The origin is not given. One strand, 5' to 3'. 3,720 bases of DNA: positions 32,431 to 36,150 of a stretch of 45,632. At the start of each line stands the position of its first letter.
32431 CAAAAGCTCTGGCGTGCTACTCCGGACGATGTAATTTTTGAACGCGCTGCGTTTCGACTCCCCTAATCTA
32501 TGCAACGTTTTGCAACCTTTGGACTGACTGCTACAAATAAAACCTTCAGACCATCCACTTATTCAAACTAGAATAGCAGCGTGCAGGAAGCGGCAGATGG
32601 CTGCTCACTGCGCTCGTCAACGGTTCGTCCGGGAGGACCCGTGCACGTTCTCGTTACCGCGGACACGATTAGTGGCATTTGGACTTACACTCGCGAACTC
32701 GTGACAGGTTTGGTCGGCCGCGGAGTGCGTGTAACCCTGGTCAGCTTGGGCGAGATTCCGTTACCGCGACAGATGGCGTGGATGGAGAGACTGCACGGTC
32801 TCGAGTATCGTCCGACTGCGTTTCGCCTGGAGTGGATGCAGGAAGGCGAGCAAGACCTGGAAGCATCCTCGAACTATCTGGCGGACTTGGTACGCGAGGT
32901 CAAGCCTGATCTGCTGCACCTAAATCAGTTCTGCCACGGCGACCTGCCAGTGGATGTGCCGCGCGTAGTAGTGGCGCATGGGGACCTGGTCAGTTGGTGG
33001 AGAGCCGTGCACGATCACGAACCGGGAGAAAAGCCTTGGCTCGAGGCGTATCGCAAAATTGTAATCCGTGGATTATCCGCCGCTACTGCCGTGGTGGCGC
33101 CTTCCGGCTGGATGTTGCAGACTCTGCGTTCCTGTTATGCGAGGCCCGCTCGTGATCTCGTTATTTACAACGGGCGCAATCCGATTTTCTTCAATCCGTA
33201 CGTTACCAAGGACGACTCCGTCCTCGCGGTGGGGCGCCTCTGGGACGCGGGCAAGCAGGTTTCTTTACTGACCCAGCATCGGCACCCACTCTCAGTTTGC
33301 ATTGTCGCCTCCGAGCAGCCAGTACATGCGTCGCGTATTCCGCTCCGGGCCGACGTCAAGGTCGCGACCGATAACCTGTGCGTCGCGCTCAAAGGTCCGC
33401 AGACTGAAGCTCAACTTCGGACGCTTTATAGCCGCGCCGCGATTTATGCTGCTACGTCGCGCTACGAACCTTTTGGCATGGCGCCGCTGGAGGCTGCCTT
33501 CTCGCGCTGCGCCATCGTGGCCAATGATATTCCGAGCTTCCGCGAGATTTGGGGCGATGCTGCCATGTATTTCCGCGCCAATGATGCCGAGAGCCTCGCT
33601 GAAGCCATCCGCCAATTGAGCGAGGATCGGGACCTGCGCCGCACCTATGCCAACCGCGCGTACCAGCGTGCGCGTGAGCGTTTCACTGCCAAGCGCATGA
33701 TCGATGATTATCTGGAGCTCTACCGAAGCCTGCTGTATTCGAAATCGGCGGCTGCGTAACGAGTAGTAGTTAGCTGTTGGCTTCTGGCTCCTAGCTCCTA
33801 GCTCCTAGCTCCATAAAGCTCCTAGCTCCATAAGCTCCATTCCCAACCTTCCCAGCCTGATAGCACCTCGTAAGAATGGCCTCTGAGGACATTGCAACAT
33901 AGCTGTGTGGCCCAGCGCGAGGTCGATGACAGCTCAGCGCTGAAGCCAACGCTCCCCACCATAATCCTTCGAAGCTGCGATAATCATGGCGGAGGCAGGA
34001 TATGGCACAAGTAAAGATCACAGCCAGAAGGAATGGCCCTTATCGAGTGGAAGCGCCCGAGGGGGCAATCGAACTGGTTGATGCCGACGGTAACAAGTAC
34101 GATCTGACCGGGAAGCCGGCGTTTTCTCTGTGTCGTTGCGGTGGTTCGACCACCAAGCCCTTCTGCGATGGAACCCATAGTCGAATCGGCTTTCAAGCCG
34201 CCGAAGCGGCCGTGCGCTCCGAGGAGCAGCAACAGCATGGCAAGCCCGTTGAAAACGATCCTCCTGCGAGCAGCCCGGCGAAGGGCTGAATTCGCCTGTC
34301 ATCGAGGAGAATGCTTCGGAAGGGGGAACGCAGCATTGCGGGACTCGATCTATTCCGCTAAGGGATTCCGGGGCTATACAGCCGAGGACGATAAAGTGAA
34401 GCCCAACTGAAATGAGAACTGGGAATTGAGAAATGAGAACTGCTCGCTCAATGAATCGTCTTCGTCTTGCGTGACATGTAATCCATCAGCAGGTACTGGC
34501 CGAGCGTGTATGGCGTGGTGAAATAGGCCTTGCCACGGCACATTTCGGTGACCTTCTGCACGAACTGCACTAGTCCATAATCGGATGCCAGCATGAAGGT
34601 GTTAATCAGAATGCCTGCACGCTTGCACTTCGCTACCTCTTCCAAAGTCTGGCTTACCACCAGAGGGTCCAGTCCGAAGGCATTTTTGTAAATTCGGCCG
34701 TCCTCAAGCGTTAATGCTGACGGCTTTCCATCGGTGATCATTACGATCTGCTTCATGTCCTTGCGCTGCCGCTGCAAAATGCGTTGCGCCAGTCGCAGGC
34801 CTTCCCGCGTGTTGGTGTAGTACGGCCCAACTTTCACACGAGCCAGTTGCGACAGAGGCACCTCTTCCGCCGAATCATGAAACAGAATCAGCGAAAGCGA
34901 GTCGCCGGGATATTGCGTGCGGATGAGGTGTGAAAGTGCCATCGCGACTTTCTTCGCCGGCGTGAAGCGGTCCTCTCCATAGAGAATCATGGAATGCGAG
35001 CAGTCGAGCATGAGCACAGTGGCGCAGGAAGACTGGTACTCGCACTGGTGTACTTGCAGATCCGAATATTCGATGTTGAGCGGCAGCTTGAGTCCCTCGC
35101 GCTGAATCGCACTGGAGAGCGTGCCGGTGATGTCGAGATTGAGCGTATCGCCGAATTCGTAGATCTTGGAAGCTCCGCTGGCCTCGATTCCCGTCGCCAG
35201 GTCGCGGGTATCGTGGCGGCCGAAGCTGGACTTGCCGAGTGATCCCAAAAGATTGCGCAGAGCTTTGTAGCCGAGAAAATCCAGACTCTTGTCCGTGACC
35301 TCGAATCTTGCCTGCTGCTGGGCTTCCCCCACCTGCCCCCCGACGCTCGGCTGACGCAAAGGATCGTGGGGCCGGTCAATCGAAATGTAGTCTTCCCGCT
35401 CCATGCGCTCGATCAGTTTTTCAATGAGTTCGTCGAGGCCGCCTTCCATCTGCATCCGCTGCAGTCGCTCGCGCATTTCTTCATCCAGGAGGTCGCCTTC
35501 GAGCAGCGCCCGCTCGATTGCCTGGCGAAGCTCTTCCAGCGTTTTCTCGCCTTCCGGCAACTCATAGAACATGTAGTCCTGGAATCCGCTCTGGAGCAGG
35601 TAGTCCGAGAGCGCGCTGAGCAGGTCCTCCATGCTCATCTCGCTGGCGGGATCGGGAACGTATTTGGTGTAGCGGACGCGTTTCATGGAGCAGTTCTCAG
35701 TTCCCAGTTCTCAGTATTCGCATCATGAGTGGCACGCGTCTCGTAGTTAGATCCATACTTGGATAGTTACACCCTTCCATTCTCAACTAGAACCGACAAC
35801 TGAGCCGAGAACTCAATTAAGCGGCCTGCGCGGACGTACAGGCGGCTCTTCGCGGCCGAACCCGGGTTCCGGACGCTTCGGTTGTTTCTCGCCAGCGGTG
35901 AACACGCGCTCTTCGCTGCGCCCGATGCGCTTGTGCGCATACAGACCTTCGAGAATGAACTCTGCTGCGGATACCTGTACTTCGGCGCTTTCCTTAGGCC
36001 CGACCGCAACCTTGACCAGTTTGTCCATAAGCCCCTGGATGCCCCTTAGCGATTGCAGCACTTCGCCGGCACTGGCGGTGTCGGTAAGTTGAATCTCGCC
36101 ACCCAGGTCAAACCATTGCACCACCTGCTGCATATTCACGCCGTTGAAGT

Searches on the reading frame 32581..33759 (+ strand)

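Call 8: search_protein_families(library=pfam, proteins=[window:32581-33759:+])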
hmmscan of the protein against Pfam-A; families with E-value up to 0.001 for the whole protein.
window:32581-33759:+ (392 aa): 5 families
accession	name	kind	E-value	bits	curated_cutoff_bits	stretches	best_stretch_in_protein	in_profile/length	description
PF00534.26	Glycos_transf_1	-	6.7e-17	62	26.4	1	270-363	77-172/172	Glycosyl transferases group 1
PF13439.12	Glyco_transf_4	-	1.8e-15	57.8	28.5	1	31-200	2-167/170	Glycosyltransferase Family 4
PF13692.12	Glyco_trans_1_4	-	2.6e-14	54.1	27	1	214-349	4-142/142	Glycosyl transferases group 1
PF13579.12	Glyco_trans_4_4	-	8.9e-13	49.3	29.7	1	31-198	1-158/158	Glycosyl transferase 4-like domain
PF13524.12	Glyco_trans_1_2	-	7.4e-08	32.9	25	1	272-378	33-143/144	Glycosyl transferase-like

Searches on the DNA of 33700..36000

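Call 34: search_rna_families(source=window, start=33700, end=36000, threshold=evalue, max_evalue=1)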
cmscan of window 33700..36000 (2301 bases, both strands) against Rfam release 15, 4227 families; matches with E-value up to 1: 1.
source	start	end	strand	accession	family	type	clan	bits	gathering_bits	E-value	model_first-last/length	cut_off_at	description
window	34659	34731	+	RF03028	RT-7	Gene; sRNA;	-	18.4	116.8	0.16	1-191/191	no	RT-7 RNA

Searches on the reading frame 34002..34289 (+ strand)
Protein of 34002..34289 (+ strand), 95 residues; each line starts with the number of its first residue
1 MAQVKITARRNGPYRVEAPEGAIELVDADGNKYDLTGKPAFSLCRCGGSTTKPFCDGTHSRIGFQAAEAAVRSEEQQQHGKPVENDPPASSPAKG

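Call 56: search_protein_families(library=pfam, proteins=[window:34002-34289:+], max_evalue=0.01)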
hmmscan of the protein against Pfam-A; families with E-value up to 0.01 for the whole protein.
window:34002-34289:+ (95 aa): 1 family
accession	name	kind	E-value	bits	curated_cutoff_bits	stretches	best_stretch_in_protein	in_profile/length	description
PF09360.15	zf-CDGSH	-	3.8e-18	65.9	29.5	1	11-60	1-48/48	Iron-binding zinc finger CDGSH type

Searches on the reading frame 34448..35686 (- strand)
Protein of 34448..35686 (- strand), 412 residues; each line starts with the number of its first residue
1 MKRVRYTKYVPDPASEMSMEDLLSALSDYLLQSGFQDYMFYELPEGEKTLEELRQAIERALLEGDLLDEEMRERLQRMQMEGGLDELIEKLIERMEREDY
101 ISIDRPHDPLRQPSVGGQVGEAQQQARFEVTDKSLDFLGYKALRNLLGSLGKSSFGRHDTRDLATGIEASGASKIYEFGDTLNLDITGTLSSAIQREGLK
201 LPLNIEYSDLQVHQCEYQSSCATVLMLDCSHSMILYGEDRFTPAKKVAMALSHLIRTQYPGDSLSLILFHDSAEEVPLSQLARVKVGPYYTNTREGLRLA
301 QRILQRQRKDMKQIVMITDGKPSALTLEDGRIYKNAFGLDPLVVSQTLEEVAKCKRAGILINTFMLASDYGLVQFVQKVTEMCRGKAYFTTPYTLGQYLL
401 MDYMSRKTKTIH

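Call 8: search_protein_families(library=pfam, proteins=[window:34448-35686:-])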
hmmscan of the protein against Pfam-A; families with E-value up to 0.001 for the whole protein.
window:34448-35686:- (412 aa): 2 families
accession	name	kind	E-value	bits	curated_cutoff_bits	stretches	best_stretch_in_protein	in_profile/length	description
PF13519.12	VWA_2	-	1.8e-09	38.6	27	1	223-321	1-107/107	von Willebrand factor type A domain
PF00092.34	VWA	-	0.00041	21.1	23.8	0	224-356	3-155/174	von Willebrand factor type A domain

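Call 11: search_protein_families(library=ncbifam, proteins=[window:34448-35686:-], max_evalue=0.1)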
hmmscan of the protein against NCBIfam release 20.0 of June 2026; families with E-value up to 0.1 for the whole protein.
window:34448-35686:- (412 aa): 1 family
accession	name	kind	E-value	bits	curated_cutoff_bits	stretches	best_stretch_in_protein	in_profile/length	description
TIGR02442.1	Cob-chelat-sub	hypoth_equivalog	1.9e-06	26.6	779.45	1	180-322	431-583/641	putative cobaltochelatase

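Call 12: find_homologous_proteins(query=window:34448-35686:-, max_evalue=1e-30)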
Query window:34448-35686:- (412 aa): 8000 proteins with E <= 1e-30 among 8000 candidates; the best 120 are listed.
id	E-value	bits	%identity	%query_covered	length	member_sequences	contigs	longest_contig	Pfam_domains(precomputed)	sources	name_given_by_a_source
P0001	3.7e-269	910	100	100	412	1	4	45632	PF13519.13,PF27098.1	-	-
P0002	1.2e-268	908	100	100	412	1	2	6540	PF13519.13,PF27098.1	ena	-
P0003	1.2e-268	908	100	100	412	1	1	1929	PF13519.13,PF27098.1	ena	-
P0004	1.4e-268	908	100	100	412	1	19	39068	PF13519.13,PF27098.1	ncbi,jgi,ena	-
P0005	3.8e-268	907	100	100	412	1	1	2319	PF13519.13,PF27098.1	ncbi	-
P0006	4.6e-268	906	100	100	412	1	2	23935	PF13519.13,PF27098.1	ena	-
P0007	4.8e-268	906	100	100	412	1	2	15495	PF13519.13,PF27098.1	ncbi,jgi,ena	-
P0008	5.4e-268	906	100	100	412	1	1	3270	PF13519.13,PF27098.1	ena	-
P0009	7.4e-268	906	100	100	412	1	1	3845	PF13519.13,PF27098.1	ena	-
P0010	1.1e-267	905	100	100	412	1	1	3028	PF13519.13,PF27098.1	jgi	-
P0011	2.5e-267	904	100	100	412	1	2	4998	PF13519.13,PF27098.1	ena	-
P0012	2.8e-267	904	99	100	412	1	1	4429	PF13519.13,PF27098.1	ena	-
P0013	1.4e-266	901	99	100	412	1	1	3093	PF13519.13,PF27098.1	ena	-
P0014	1.2e-265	898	98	100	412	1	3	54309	PF13519.13,PF27098.1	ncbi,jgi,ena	-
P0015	3.1e-265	897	98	100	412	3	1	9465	PF13519.13,PF27098.1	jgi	-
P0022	1.4e-255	865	94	100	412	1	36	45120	PF13519.13,PF27098.1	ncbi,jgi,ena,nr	ncbi:MAG: hypothetical protein DMG73_08850 [Acidobacteria bacterium]|nr:MAG: hypothetical protein DM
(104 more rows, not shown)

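Call 13: find_related_loci(query=window:34448-35686:-, collection=genome_contigs, flank=10000)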
Query window:34448-35686:- (412 aa) in genome_contigs; peptide patterns used: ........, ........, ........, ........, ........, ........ (x = any residue, [..] = any of these).
599 stretches matched a pattern (row limit reached: there are more); 594 encode a relative of the query (tblastn E <= 1e-3); the best 80 are kept; 80 distinct loci.
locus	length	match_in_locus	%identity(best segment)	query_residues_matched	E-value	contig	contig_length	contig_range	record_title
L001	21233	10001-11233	90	1-412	0e+0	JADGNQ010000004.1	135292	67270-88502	MAG: Candidatus Sulfotelmatobacter sp. isolate Chersky.8_4 contig-100_3, whole genome shotgun sequence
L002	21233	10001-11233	90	1-412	0e+0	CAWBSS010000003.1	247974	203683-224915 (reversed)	MAG: uncultured Acidobacteriaceae bacterium isolate MFD04570.bin.1.113 genome assembly, contig: contig_112867, whole gen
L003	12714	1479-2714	90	1-412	0e+0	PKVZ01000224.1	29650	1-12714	MAG: Acidobacteriaceae bacterium isolate palsa_290 73.20120500_P32.5_contig_887, whole genome shotgun sequence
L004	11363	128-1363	90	1-412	0e+0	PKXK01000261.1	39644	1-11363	MAG: Acidobacteriaceae bacterium isolate palsa_286 73.20120500_P26.1_contig_666, whole genome shotgun sequence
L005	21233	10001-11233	89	1-412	0e+0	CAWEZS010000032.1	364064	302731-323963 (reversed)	MAG: Terriglobia bacterium isolate MFD06085.bin.1.35 genome assembly, contig: contig_8713, whole genome shotgun sequence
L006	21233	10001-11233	89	1-412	0e+0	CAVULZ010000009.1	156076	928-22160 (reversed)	MAG: Terriglobia bacterium isolate MFD06435.bin.2.117 genome assembly, contig: contig_48802, whole genome shotgun sequen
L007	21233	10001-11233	89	1-412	0e+0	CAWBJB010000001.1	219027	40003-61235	MAG: Terriglobia bacterium isolate MFD05513.bin.2.111 genome assembly, contig: contig_10255, whole genome shotgun sequen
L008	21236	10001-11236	89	1-412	0e+0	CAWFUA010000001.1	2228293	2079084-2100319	MAG: uncultured Acidobacteriaceae bacterium isolate MFD01476.bin.1.148 genome assembly, contig: contig_10977, whole geno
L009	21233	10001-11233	89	1-412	0e+0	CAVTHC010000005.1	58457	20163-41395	MAG: Terriglobia bacterium isolate MFD06085.bin.1.62 genome assembly, contig: contig_19430, whole genome shotgun sequenc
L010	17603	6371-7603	89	1-412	0e+0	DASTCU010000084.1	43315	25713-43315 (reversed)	MAG TPA_asm: Candidatus Sulfotelmatobacter sp. isolate SMAG_U801 k141_1296408, whole genome shotgun sequence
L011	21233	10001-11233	89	1-412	0e+0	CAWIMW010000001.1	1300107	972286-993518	MAG: uncultured Acidobacteriota bacterium isolate MFD05442.bin.1.249 genome assembly, contig: contig_1570, whole genome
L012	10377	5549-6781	88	1-412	0e+0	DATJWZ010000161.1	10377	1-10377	MAG TPA_asm: Candidatus Eisenbacteria bacterium isolate SMAG_U15113 k141_1902381, whole genome shotgun sequence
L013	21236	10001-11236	90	1-412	0e+0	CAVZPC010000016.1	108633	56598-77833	MAG: uncultured Acidobacteriaceae bacterium isolate MFD05580.bin.1.80 genome assembly, contig: contig_43162, whole genom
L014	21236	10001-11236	89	1-412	0e+0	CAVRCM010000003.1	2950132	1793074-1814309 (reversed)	MAG: uncultured Acidobacteriaceae bacterium isolate MFD03399.bin.1.132 genome assembly, contig: contig_1329, whole genom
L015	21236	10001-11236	89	1-412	0e+0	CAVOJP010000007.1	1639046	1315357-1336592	MAG: uncultured Acidobacteriaceae bacterium isolate MFD00082.bin.1.143 genome assembly, contig: contig_5063, whole genom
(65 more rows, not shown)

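Call 23: find_encoding_contigs(protein=P0004, flank=3000, max_places=8)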
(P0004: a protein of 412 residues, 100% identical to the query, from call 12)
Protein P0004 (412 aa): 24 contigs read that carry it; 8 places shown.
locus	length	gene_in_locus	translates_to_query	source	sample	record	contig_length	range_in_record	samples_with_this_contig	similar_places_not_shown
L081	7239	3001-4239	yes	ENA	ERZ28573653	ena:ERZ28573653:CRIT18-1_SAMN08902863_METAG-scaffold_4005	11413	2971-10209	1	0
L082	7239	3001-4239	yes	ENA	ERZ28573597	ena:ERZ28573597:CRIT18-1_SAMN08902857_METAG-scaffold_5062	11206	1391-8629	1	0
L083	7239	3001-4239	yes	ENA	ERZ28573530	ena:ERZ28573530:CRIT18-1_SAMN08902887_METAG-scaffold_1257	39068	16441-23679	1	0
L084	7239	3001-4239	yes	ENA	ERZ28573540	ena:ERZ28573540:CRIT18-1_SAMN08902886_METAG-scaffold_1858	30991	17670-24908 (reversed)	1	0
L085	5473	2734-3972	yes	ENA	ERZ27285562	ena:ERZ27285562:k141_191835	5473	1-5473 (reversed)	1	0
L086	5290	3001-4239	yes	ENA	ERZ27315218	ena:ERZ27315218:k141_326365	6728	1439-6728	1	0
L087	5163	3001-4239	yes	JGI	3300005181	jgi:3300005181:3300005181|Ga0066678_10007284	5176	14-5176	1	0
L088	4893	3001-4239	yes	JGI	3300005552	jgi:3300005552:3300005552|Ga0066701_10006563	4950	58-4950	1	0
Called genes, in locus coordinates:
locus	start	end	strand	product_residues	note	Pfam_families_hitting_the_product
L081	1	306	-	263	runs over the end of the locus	PF00106:adh_short, PF08659:KR, PF13561:adh_short_C2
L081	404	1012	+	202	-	PF02190:LON_substr_bdg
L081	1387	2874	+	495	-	-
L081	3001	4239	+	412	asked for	PF27098:Rv0959_3rd, PF13519:VWA_2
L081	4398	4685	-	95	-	PF09360:zf-CDGSH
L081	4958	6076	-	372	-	PF13439:Glyco_transf_4, PF13579:Glyco_trans_4_4, PF13692:Glyco_trans_1_4, PF00534:Glycos_transf_1, PF13524:Glyco_trans_1_2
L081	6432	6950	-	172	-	-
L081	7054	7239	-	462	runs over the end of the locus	?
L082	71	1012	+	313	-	PF02190:LON_substr_bdg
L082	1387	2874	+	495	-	-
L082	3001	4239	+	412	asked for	PF27098:Rv0959_3rd, PF13519:VWA_2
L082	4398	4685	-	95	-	PF09360:zf-CDGSH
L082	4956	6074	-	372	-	PF13439:Glyco_transf_4, PF13579:Glyco_trans_4_4, PF13692:Glyco_trans_1_4, PF00534:Glycos_transf_1, PF13524:Glyco_trans_1_2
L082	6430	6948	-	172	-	-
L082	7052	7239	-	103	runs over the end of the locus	PF25601:AAA_lid_14, PF02954:HTH_8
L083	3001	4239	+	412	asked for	PF27098:Rv0959_3rd, PF13519:VWA_2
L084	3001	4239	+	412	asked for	PF27098:Rv0959_3rd, PF13519:VWA_2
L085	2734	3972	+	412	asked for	PF27098:Rv0959_3rd, PF13519:VWA_2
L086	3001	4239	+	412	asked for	PF27098:Rv0959_3rd, PF13519:VWA_2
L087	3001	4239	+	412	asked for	PF27098:Rv0959_3rd, PF13519:VWA_2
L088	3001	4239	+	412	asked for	PF27098:Rv0959_3rd, PF13519:VWA_2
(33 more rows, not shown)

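Call 24: find_encoding_contigs(protein=P0014, flank=3000, max_places=4)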
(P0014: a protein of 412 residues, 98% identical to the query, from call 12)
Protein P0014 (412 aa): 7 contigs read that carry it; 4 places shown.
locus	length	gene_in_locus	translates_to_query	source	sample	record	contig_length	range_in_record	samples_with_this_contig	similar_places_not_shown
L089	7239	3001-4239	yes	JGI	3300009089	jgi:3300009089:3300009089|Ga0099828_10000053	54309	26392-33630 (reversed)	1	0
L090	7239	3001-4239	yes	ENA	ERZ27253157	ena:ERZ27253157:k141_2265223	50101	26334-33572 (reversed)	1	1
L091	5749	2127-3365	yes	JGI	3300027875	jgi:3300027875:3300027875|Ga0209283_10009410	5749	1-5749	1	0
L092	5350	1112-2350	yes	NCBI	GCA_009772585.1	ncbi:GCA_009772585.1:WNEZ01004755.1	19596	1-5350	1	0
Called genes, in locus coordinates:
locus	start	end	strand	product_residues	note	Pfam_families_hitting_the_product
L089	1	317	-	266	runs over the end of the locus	PF00106:adh_short, PF08659:KR, PF13561:adh_short_C2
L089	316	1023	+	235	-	PF02190:LON_substr_bdg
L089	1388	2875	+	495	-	-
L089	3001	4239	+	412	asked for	PF27098:Rv0959_3rd, PF13519:VWA_2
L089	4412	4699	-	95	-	PF09360:zf-CDGSH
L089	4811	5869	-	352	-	PF13439:Glyco_transf_4, PF13579:Glyco_trans_4_4, PF00534:Glycos_transf_1, PF13692:Glyco_trans_1_4, PF13524:Glyco_trans_1_2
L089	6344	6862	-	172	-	-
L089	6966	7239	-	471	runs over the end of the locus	PF00072:Response_reg, PF13191:AAA_16 (faint), PF00158:Sigma54_activat, PF14532:Sigma54_activ_2, PF07728:AAA_5 (weak), PF25601:AAA_lid_14, PF02954:HTH_8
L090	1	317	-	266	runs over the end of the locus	PF00106:adh_short, PF08659:KR, PF13561:adh_short_C2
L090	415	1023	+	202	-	PF02190:LON_substr_bdg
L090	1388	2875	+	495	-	-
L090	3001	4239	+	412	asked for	PF27098:Rv0959_3rd, PF13519:VWA_2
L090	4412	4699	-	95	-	PF09360:zf-CDGSH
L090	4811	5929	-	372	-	PF13439:Glyco_transf_4, PF13579:Glyco_trans_4_4, PF00534:Glycos_transf_1, PF13692:Glyco_trans_1_4, PF13524:Glyco_trans_1_2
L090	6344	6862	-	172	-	-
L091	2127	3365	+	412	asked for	PF27098:Rv0959_3rd, PF13519:VWA_2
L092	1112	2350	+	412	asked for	PF27098:Rv0959_3rd, PF13519:VWA_2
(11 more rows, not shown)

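Call 25: find_encoding_contigs(protein=P0022, flank=3000, max_places=6)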
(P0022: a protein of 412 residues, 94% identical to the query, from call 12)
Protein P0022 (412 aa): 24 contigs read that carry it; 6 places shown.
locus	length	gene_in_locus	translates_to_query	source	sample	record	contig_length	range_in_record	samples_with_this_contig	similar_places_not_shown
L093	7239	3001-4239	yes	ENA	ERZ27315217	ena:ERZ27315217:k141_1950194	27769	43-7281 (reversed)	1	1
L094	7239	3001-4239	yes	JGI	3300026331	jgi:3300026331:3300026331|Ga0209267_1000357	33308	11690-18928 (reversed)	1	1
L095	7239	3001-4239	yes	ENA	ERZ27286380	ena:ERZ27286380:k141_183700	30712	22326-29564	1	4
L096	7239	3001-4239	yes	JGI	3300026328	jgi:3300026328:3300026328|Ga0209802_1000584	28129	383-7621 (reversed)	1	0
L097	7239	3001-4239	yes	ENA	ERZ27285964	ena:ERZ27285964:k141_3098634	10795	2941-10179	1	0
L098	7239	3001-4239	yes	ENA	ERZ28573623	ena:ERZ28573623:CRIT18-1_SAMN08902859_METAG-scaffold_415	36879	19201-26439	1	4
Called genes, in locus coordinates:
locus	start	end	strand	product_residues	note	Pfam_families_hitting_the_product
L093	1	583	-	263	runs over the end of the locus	PF00106:adh_short, PF08659:KR, PF13561:adh_short_C2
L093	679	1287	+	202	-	PF02190:LON_substr_bdg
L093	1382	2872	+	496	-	-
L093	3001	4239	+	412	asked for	PF27098:Rv0959_3rd, PF13519:VWA_2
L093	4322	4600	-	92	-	PF09360:zf-CDGSH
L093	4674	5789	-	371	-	PF13439:Glyco_transf_4, PF13579:Glyco_trans_4_4, PF00534:Glycos_transf_1, PF13692:Glyco_trans_1_4, PF13524:Glyco_trans_1_2 (weak)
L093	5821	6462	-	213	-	-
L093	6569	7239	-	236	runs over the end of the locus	?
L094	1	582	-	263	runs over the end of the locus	PF00106:adh_short, PF08659:KR, PF13561:adh_short_C2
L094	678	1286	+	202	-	PF02190:LON_substr_bdg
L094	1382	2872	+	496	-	-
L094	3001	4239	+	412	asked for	PF27098:Rv0959_3rd, PF13519:VWA_2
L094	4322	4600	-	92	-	PF09360:zf-CDGSH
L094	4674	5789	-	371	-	PF13439:Glyco_transf_4, PF13579:Glyco_trans_4_4, PF00534:Glycos_transf_1, PF13692:Glyco_trans_1_4, PF13524:Glyco_trans_1_2 (weak)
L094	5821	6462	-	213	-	-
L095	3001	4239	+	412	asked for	PF27098:Rv0959_3rd, PF13519:VWA_2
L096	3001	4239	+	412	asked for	PF27098:Rv0959_3rd, PF13519:VWA_2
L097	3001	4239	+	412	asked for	PF27098:Rv0959_3rd, PF13519:VWA_2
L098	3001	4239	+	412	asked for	PF27098:Rv0959_3rd, PF13519:VWA_2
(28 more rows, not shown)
